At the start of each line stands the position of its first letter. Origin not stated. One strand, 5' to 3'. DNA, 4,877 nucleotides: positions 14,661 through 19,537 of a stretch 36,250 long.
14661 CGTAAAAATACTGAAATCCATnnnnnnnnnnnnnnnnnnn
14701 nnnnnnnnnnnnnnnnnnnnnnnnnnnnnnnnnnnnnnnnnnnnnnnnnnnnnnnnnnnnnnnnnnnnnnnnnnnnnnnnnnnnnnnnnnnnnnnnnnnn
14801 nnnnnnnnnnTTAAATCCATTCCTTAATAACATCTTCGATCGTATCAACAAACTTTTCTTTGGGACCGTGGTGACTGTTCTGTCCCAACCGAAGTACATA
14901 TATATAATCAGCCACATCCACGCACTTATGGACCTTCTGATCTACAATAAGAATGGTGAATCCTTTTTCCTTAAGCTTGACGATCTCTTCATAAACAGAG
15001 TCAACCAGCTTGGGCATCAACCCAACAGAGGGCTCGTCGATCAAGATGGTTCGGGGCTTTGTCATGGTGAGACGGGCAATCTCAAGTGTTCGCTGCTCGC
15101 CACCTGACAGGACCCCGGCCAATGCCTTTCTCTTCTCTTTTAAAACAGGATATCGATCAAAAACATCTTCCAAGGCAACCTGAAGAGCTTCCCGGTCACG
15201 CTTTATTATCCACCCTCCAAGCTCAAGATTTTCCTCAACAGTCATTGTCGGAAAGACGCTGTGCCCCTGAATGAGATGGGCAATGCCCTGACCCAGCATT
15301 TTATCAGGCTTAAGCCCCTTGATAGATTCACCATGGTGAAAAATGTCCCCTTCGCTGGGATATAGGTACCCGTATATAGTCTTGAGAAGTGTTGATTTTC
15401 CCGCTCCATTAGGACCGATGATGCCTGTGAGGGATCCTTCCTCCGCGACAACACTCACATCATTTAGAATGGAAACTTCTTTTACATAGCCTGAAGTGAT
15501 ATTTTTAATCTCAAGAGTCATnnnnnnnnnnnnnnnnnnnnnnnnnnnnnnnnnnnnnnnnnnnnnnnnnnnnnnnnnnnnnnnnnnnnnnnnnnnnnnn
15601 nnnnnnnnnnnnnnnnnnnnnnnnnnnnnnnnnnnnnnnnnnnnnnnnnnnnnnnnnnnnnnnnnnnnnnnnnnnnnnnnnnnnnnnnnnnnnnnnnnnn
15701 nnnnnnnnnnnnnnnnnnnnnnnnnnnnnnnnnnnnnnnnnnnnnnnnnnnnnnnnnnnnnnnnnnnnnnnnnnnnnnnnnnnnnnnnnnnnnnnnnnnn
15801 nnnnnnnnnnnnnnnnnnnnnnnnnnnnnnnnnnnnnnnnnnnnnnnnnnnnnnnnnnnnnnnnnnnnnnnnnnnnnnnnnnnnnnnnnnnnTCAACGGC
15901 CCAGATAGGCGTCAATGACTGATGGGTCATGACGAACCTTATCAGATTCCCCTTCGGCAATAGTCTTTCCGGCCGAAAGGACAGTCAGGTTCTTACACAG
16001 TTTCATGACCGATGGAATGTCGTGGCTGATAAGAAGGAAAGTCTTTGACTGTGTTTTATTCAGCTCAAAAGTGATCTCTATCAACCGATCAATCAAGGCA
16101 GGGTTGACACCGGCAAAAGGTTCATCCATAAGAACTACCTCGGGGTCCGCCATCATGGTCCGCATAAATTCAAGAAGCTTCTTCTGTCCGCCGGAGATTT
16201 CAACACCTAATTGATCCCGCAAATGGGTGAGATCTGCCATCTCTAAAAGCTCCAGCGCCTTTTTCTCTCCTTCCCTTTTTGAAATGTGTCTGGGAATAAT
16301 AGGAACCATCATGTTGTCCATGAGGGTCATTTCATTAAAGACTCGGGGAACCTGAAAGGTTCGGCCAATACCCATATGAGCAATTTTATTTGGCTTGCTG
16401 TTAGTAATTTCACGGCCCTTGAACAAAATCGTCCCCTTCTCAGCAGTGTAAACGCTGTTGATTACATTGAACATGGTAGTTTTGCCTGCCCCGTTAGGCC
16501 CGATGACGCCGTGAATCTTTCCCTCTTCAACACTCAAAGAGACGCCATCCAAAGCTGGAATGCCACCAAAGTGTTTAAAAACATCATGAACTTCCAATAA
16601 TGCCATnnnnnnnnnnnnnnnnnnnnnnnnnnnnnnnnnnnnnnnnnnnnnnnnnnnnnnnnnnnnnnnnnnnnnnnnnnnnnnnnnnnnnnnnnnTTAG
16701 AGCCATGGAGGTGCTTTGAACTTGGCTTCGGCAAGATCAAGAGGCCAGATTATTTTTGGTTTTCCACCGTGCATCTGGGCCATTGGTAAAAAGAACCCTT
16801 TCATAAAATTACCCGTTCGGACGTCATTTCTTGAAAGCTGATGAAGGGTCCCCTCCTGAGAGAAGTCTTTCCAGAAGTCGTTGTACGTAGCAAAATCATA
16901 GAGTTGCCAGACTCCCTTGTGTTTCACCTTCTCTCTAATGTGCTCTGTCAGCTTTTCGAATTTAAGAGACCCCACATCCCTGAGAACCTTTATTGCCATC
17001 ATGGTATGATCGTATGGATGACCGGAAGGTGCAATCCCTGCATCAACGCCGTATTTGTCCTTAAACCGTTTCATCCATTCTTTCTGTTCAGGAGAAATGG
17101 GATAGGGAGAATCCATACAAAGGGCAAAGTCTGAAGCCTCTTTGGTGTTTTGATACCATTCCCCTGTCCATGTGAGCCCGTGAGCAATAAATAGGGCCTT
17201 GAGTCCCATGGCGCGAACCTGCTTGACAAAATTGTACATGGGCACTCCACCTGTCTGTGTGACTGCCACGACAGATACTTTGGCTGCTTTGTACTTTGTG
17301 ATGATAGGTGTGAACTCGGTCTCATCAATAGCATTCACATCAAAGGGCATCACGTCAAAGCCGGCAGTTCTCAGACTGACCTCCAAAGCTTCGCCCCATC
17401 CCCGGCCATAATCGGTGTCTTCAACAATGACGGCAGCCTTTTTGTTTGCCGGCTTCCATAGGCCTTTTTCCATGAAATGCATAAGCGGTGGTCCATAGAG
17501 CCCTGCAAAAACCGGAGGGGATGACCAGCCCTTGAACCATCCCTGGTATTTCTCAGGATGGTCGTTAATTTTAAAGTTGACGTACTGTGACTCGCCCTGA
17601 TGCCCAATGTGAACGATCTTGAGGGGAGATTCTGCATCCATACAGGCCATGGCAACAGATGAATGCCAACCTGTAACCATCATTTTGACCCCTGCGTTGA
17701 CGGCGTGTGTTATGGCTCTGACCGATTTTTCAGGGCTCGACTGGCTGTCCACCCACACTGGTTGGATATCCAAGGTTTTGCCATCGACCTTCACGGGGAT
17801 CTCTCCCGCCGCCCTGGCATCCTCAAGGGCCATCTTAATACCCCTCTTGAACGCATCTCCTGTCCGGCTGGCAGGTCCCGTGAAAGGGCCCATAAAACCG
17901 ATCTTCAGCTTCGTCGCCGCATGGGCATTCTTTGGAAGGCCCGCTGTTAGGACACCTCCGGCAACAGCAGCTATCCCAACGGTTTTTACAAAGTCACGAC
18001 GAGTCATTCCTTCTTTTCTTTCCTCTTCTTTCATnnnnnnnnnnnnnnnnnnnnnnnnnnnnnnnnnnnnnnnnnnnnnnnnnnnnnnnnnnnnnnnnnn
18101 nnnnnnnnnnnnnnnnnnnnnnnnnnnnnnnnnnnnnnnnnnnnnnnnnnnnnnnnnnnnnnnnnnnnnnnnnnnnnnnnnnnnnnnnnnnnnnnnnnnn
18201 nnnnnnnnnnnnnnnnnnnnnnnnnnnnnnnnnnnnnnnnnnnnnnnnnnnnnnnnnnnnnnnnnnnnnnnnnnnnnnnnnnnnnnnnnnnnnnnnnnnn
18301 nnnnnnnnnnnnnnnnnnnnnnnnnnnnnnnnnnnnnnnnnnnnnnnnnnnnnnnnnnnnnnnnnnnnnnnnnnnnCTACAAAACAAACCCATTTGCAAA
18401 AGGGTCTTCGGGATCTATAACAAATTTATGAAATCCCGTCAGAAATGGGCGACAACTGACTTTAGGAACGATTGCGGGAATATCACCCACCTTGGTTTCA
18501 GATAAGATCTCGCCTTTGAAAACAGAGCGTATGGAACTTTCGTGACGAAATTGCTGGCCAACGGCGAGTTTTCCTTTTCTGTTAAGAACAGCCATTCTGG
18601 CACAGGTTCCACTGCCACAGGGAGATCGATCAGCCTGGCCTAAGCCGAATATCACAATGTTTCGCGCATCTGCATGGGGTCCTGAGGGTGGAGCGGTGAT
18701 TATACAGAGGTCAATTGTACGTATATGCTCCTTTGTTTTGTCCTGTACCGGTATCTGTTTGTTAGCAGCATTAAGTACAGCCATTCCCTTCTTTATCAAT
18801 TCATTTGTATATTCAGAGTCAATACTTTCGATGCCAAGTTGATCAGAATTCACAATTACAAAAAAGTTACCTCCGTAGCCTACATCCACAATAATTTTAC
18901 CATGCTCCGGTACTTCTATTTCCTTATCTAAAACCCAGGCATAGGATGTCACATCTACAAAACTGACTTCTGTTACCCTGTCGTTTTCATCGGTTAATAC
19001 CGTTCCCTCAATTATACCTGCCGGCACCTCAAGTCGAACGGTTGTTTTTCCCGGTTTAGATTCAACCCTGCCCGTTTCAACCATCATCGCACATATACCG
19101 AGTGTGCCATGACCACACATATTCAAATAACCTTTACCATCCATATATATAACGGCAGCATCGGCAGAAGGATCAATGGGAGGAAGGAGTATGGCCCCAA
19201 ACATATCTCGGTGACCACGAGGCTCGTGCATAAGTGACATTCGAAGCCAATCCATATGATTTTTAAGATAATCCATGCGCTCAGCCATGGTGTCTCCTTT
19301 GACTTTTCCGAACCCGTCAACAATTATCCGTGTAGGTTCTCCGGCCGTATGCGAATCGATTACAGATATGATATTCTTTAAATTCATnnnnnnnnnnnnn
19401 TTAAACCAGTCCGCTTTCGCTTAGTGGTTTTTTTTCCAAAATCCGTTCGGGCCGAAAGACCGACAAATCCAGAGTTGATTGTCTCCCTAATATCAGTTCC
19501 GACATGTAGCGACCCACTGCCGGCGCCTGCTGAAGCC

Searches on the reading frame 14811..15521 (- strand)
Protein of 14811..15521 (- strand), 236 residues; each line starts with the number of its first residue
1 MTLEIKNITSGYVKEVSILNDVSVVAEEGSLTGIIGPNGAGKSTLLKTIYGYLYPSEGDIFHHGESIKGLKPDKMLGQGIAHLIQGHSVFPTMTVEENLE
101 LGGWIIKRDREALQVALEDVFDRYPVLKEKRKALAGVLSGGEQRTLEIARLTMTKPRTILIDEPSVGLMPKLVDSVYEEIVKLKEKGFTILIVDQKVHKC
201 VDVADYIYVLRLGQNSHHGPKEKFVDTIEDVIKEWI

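Call 10: search_protein_families(library=pfam, proteins=[window:14811-15521:-], max_evalue=0.00001)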
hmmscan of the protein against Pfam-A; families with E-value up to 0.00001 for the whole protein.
window:14811-15521:- (236 aa): 2 families
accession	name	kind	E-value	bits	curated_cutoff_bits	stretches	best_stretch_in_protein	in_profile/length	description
PF00005.33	ABC_tran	-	8.1e-30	104.7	25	1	19-165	1-136/137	ABC transporter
PF13304.12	AAA_21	-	1.3e-10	42.3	27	0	31-50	1-20/304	AAA domain, putative AbiEii toxin, Type IV TA system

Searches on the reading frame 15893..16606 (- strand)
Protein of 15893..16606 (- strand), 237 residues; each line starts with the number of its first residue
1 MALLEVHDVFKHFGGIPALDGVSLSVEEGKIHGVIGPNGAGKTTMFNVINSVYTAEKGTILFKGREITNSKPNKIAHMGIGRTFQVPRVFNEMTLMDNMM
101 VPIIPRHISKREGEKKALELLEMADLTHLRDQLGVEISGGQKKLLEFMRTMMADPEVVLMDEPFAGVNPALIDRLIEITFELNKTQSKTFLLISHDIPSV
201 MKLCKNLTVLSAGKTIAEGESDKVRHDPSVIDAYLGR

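Call 10: search_protein_families(library=pfam, proteins=[window:15893-16606:-], max_evalue=0.00001)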
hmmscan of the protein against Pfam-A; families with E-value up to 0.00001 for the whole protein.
window:15893-16606:- (237 aa): 3 families
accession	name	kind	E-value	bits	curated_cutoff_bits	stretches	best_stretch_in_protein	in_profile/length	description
PF00005.33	ABC_tran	-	7.7e-30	104.7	25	1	19-165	1-137/137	ABC transporter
PF13304.12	AAA_21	-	1.3e-08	35.7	27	0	137-201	238-303/304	AAA domain, putative AbiEii toxin, Type IV TA system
PF12399.14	BCA_ABC_TP_C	-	1.7e-07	31.1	25.5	1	214-237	1-24/27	Branched-chain amino acid ATP-binding cassette transporter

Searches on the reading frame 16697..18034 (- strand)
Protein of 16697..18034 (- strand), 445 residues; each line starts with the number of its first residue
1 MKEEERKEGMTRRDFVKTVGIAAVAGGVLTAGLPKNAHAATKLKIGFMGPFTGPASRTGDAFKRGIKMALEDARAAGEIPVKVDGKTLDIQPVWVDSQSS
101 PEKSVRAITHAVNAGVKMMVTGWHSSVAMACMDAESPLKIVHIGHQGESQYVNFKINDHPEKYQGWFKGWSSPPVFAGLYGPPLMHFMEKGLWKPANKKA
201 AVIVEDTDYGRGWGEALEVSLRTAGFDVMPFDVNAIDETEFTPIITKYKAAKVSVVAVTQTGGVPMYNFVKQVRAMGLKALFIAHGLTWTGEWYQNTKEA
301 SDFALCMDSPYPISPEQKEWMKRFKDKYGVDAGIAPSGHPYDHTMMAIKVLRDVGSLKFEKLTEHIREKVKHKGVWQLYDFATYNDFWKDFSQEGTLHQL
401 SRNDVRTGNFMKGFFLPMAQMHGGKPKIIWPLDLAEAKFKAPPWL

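Call 7: search_protein_families(library=pfam, proteins=[window:16697-18034:-])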
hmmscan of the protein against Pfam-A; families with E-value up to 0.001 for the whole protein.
window:16697-18034:- (445 aa): 3 families
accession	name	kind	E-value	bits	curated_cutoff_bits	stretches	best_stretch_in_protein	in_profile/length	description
PF13458.12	Peripla_BP_6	-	7e-37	128.3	31.7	1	43-374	2-315/343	Periplasmic binding protein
PF13433.12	Peripla_BP_5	-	9.8e-06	25.3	27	0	198-369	134-309/363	Periplasmic binding protein domain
PF01094.35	ANF_receptor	-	4.9e-05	23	25.4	0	198-300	120-232/353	Receptor family ligand binding region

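Call 8: search_protein_families(library=ncbifam, proteins=[window:16697-18034:-])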
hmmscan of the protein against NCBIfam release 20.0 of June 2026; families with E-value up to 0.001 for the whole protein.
window:16697-18034:- (445 aa): 3 families
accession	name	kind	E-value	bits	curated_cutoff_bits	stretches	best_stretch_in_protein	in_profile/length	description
NF011933.0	PRK15404.1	subfamily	2.3e-17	63.1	477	1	26-353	11-313/370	high-affinity branched-chain amino acid ABC transporter substrate-binding protein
TIGR01409.1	TAT_signal_seq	domain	1.3e-06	28.5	16.7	1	11-39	2-29/29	twin-arginine translocation signal domain-containing protein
TIGR02811.1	formate_TAT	hypoth_equivalog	2.8e-05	24.4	48.45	1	4-41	3-39/66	formate dehydrogenase region TAT target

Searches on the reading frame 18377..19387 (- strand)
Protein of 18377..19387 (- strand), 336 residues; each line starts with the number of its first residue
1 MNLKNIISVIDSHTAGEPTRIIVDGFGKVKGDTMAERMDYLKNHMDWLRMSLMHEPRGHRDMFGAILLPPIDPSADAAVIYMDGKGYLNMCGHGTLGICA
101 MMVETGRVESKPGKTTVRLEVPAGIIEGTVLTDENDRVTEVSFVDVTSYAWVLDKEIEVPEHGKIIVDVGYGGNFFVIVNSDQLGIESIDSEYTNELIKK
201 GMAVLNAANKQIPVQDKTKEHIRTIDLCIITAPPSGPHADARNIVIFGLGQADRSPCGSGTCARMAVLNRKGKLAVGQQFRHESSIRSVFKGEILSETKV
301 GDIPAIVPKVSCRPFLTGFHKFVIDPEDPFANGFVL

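Call 7: search_protein_families(library=pfam, proteins=[window:18377-19387:-])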
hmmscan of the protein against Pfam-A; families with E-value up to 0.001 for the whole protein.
window:18377-19387:- (336 aa): 3 families
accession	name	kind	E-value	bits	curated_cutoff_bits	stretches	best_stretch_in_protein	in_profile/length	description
PF05544.16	Pro_racemase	-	3e-114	381.9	27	1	9-335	1-325/325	Proline racemase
PF01678.24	DAP_epimerase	-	1.2e-05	25.8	34.7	0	73-136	50-110/121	Diaminopimelate epimerase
PF02567.21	PhzC-PhzF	-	3.5e-05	23.9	27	1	67-138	43-110/281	Phenazine biosynthesis-like protein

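Call 8: search_protein_families(library=ncbifam, proteins=[window:18377-19387:-])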
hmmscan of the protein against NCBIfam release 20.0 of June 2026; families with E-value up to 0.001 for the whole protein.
window:18377-19387:- (336 aa): 7 families
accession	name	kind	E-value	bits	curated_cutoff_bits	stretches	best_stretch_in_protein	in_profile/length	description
NF010576.0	PRK13969.1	equivalog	2e-122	408.3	556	1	1-336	1-334/335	proline racemase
NF010578.0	PRK13971.1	equivalog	1.5e-92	310.3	376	1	5-335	4-331/333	4-hydroxyproline epimerase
NF045511.1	TransHydProDhtase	equivalog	3.1e-88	296.1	540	1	1-336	1-334/335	trans-3-hydroxy-L-proline dehydratase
NF047722.1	T3LHypDht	equivalog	8.1e-72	242.1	550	1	1-335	1-334/341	trans-3-hydroxy-L-proline dehydratase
NF052296.1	HdxProlEpimProt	equivalog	5.8e-66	223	450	1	8-334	2-308/309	4-hydroxyproline epimerase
NF010577.0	PRK13970.1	equivalog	2.2e-55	188.1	442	1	7-334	5-309/311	4-hydroxyproline epimerase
TIGR00654.1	PhzF_family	subfamily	0.00063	19.2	76.2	0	66-134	49-114/298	PhzF family phenazine biosynthesis isomerase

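Call 56: search_solved_structures(query=window:18377-19387:-, max_evalue=1e-20)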
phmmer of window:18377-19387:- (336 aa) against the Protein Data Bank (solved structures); distinct sequences matched with E-value up to 1e-20: 17.
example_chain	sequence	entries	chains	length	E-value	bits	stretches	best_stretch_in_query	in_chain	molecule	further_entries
7pb3_AAA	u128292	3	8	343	8.6e-101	340.3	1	6-335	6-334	Proline racemase A (AsProR)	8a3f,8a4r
6j7c_A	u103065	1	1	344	8e-86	291.1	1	5-336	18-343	Proline racemase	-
1w61_A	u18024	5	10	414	1.2e-79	270.9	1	2-336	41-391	B-CELL MITOGEN | Proline racemase A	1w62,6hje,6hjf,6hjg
6r76_A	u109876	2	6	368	1.4e-73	250.9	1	6-336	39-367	Proline racemase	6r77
7qpo_A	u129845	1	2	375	2.2e-64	220.6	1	6-336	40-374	Trans-3-hydroxy-L-proline dehydratase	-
4juu_A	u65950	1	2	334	8.2e-54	185.9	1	6-335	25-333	Epimerase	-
2azp_A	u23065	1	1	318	9e-50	172.6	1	7-333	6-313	hypothetical protein PA1268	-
4q2h_A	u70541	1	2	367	1.1e-48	169.1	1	2-336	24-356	Proline racemase protein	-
4jbd_A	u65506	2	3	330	5.1e-48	166.9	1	7-333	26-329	Proline racemase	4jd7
4k7x_A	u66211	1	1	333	8.7e-48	166.1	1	5-335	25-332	Proline racemase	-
4q60_A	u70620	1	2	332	9.5e-48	166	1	7-335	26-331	PROLINE RACEMASE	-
4j9w_A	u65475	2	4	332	1.6e-47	165.2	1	7-333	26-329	Proline racemase family protein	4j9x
4jci_A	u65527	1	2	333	1.2e-46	162.3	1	7-334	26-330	Proline racemase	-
1tm0_A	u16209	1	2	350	2.8e-45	157.9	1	5-335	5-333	PROLINE RACEMASE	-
4k7g_B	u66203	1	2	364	3.8e-45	157.4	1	3-335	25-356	3-hydroxyproline dehydratse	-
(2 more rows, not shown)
